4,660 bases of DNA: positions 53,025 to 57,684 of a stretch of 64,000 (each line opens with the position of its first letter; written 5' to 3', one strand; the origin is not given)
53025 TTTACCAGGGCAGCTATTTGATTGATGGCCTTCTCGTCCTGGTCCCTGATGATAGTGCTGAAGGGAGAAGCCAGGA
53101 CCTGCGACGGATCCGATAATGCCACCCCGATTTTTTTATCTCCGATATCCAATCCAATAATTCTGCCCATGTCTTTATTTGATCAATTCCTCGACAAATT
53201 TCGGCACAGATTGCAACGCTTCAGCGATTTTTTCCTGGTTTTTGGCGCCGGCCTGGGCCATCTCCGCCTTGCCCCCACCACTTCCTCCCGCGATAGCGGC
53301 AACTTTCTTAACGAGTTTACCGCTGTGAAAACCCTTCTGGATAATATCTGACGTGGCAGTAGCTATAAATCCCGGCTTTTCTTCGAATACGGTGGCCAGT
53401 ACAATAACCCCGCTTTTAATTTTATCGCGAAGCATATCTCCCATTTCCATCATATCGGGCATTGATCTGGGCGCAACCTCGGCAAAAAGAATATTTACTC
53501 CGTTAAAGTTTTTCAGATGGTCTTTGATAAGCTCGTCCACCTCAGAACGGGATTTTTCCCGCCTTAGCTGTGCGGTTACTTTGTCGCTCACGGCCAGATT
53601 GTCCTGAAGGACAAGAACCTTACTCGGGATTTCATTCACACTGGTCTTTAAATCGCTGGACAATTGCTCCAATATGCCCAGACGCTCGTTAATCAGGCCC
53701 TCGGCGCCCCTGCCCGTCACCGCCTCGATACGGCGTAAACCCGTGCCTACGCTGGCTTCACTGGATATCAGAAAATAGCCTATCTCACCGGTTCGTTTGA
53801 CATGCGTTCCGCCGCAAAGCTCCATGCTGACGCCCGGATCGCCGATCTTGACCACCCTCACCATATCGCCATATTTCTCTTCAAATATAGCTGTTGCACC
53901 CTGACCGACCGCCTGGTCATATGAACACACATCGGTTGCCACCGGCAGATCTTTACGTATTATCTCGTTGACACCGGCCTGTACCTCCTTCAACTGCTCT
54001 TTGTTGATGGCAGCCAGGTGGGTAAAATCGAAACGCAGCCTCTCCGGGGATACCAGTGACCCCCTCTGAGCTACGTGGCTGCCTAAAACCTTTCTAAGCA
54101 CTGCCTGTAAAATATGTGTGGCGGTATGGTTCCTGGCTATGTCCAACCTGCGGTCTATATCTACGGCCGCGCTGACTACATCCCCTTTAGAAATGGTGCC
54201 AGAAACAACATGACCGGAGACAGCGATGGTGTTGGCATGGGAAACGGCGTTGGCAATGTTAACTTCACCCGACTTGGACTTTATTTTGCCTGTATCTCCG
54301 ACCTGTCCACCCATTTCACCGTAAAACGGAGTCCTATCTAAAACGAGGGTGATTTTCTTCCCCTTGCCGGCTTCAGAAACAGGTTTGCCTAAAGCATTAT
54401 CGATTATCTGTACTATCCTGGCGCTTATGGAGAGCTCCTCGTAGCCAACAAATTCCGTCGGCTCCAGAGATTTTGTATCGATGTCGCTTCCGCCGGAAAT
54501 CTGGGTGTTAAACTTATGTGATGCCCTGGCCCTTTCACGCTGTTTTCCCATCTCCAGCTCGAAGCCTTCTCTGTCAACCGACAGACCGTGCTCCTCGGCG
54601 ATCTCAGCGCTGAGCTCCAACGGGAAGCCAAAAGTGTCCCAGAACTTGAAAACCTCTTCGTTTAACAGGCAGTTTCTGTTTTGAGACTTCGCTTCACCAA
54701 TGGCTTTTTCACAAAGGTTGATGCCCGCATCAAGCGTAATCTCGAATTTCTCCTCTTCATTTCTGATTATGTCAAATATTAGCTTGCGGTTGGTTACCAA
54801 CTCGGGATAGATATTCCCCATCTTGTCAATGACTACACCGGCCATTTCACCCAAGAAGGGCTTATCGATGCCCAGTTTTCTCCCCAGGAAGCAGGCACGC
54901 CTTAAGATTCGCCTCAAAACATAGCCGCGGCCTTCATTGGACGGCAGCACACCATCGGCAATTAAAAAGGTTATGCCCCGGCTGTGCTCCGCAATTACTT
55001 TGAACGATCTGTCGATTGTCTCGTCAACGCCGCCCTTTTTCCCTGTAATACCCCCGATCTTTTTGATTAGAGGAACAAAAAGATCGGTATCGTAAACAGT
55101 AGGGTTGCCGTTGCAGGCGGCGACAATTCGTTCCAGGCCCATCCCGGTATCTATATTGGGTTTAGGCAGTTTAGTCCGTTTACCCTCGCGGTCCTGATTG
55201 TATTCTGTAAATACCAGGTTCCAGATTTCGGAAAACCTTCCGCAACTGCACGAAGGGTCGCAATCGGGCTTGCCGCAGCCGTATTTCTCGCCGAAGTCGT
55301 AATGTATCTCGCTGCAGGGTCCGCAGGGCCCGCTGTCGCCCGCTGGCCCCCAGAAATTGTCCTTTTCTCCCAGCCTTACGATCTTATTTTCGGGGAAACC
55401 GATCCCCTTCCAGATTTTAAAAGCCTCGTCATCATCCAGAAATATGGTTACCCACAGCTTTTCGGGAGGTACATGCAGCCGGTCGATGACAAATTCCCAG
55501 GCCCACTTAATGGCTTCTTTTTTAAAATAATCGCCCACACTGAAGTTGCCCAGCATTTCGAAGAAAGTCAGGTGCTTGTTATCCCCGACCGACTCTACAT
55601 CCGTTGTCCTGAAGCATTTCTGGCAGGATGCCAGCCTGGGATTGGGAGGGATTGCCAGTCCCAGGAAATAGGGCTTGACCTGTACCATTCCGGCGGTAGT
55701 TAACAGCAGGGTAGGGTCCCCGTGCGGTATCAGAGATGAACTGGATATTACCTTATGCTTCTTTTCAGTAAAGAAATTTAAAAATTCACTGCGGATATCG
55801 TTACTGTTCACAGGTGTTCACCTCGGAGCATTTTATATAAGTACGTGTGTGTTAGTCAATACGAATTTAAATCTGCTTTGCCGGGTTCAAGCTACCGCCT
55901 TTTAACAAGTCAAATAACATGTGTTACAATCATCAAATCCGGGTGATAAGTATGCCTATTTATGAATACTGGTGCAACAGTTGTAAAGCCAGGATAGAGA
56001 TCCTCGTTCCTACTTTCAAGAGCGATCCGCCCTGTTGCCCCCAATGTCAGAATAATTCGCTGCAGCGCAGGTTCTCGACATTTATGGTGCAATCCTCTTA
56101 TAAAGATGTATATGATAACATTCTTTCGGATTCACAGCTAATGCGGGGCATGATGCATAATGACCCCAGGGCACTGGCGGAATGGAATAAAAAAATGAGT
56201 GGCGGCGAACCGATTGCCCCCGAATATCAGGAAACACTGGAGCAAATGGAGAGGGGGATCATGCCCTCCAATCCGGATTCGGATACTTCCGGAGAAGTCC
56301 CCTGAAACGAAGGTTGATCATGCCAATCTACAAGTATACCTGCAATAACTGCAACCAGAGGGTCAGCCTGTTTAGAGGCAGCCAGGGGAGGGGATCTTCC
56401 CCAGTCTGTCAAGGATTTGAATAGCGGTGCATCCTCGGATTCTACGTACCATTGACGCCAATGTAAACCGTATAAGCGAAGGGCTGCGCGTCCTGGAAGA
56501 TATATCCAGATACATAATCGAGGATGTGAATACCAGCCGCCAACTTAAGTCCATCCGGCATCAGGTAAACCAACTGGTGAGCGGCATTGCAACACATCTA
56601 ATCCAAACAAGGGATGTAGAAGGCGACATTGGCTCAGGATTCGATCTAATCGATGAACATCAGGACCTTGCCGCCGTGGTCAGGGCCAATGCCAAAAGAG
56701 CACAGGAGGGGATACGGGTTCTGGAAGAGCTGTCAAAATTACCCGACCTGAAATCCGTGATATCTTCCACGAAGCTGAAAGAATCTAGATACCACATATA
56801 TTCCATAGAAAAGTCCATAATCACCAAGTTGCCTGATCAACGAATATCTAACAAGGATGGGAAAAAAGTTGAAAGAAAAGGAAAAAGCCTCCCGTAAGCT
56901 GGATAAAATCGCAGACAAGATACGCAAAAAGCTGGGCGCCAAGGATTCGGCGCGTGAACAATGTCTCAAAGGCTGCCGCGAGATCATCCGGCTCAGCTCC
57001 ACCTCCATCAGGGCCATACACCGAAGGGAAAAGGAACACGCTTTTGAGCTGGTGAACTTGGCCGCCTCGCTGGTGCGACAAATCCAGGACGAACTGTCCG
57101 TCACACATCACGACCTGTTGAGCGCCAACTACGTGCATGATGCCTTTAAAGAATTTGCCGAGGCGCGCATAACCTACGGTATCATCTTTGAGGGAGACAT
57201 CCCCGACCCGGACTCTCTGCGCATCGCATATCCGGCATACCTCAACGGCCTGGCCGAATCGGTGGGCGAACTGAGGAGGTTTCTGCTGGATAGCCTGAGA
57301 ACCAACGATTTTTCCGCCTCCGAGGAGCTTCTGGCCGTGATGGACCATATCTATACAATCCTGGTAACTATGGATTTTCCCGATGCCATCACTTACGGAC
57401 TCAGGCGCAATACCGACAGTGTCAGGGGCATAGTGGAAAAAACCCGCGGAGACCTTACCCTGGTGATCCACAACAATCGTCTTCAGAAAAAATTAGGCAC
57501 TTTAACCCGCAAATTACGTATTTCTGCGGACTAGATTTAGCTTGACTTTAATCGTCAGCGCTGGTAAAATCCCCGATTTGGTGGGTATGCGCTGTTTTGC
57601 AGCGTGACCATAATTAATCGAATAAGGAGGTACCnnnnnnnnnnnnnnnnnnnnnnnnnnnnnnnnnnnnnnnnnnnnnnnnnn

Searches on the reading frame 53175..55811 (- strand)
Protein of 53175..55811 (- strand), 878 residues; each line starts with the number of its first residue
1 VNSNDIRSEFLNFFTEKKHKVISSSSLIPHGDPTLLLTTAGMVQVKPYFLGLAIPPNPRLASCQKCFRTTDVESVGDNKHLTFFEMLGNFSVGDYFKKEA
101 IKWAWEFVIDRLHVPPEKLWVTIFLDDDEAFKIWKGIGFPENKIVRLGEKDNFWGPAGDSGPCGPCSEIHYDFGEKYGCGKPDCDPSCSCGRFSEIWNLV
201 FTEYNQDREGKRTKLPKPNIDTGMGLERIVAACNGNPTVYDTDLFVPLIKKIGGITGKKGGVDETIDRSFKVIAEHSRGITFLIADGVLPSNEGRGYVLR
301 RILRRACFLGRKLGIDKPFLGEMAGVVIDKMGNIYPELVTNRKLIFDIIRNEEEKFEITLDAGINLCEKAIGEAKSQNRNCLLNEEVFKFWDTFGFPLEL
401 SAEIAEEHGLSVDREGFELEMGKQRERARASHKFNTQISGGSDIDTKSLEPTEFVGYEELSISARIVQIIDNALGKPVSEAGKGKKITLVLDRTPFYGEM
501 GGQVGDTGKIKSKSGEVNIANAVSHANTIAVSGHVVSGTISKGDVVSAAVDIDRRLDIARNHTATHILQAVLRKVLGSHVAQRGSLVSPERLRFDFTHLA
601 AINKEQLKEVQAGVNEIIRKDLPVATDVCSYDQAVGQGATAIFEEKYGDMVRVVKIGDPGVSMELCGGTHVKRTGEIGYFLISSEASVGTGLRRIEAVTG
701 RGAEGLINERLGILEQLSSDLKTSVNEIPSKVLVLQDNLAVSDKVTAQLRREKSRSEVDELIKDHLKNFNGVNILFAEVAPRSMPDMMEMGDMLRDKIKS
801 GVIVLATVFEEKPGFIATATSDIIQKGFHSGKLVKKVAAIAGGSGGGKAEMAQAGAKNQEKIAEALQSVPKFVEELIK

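Call 8: search_protein_families(library=pfam, proteins=[window:53175-55811:-])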
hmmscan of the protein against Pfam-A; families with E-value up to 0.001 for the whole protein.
window:53175-55811:- (878 aa): 3 families
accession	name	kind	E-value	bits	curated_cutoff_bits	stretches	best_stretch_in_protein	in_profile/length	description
PF01411.24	tRNA-synt_2c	-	5.7e-185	616.4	30.3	1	5-553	1-551/552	tRNA synthetases class II (A)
PF07973.19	tRNA_SAD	-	1.9e-17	63.4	24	1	651-696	1-44/44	Threonyl and Alanyl tRNA synthetase second additional domain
PF02272.25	DHHA1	-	2e-13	51.1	25.9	1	783-874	14-101/102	DHHA1 domain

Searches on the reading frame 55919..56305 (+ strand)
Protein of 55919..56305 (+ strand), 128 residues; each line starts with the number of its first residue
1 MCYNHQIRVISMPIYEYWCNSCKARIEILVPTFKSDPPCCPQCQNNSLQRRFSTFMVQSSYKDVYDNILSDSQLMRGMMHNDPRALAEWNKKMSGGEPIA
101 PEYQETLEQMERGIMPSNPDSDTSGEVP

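Call 8: search_protein_families(library=pfam, proteins=[window:55919-56305:+])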
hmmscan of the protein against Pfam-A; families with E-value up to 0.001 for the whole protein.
window:55919-56305:+ (128 aa): 2 families
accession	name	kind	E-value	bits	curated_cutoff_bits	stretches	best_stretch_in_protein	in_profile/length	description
PF09723.15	Zn_ribbon_8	-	1.8e-11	44.3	34.4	1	12-51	1-40/41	Zinc ribbon domain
PF14369.11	Zn_ribbon_19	-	0.00026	21.5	30.8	1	17-45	3-29/35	zinc-ribbon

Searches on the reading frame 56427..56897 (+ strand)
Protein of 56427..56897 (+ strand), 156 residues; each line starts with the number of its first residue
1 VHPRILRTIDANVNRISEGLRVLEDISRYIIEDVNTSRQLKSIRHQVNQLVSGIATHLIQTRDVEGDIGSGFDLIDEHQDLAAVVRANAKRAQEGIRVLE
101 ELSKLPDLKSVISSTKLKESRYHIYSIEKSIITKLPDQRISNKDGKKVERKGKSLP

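Call 8: search_protein_families(library=pfam, proteins=[window:56427-56897:+])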
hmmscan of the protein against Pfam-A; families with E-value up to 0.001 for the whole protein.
window:56427-56897:+ (156 aa): 1 family
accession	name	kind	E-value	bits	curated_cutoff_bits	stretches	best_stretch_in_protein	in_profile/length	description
PF17792.6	ThiD2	-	4.9e-35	121.1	23.5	1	7-129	1-123/124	ThiD2 family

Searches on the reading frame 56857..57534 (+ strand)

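Call 8: search_protein_families(library=pfam, proteins=[window:56857-57534:+])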
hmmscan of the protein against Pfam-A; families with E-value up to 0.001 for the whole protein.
window:56857-57534:+ (225 aa): 1 family
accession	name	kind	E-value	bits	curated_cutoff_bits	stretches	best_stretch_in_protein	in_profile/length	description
PF01997.21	Translin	-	8.1e-05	23.1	25.9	0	84-195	95-193/205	Translin family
